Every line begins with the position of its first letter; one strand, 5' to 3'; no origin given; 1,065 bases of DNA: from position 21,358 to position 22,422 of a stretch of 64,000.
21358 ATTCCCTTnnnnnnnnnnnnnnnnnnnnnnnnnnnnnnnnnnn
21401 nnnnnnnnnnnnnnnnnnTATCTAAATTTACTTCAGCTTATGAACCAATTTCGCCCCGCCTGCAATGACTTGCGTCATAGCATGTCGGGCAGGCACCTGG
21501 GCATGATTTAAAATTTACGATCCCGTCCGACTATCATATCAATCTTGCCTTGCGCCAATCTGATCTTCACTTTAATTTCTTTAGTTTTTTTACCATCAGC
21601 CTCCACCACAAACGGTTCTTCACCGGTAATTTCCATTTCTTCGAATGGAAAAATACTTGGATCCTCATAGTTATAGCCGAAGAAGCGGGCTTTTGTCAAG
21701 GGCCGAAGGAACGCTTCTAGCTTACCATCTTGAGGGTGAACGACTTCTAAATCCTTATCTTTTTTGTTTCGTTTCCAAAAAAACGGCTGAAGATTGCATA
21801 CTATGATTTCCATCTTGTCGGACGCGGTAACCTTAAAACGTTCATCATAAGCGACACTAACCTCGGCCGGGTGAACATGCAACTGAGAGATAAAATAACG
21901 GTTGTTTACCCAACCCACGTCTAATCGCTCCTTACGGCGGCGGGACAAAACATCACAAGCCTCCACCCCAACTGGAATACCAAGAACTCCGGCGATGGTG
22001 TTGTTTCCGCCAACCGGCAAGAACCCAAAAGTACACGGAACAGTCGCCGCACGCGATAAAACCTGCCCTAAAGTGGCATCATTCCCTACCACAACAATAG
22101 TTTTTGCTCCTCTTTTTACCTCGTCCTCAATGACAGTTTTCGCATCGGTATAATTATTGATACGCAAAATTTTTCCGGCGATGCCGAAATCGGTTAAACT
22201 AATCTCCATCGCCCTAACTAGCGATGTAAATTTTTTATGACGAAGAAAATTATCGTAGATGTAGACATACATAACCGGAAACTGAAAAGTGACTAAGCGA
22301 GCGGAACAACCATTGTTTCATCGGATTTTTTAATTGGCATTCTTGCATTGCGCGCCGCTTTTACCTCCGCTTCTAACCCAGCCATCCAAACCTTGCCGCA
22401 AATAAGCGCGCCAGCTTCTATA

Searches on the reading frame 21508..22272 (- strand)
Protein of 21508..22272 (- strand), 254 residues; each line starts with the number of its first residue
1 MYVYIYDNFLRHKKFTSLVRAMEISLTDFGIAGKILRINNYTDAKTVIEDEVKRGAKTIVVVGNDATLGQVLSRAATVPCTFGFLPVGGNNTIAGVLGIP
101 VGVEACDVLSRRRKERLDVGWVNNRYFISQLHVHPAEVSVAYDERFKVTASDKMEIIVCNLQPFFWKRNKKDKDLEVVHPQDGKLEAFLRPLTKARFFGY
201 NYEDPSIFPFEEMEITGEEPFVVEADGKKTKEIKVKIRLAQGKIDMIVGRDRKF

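Call 64: search_protein_families(library=pfam, proteins=[window:21508-22272:-], max_evalue=0.00001)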
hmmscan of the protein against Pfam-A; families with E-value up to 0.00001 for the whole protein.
window:21508-22272:- (254 aa): 1 family
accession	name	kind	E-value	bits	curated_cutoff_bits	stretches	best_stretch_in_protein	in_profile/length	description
PF00781.29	DAGK_cat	-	4.5e-10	39.6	23.6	1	12-121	12-124/125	Diacylglycerol kinase catalytic domain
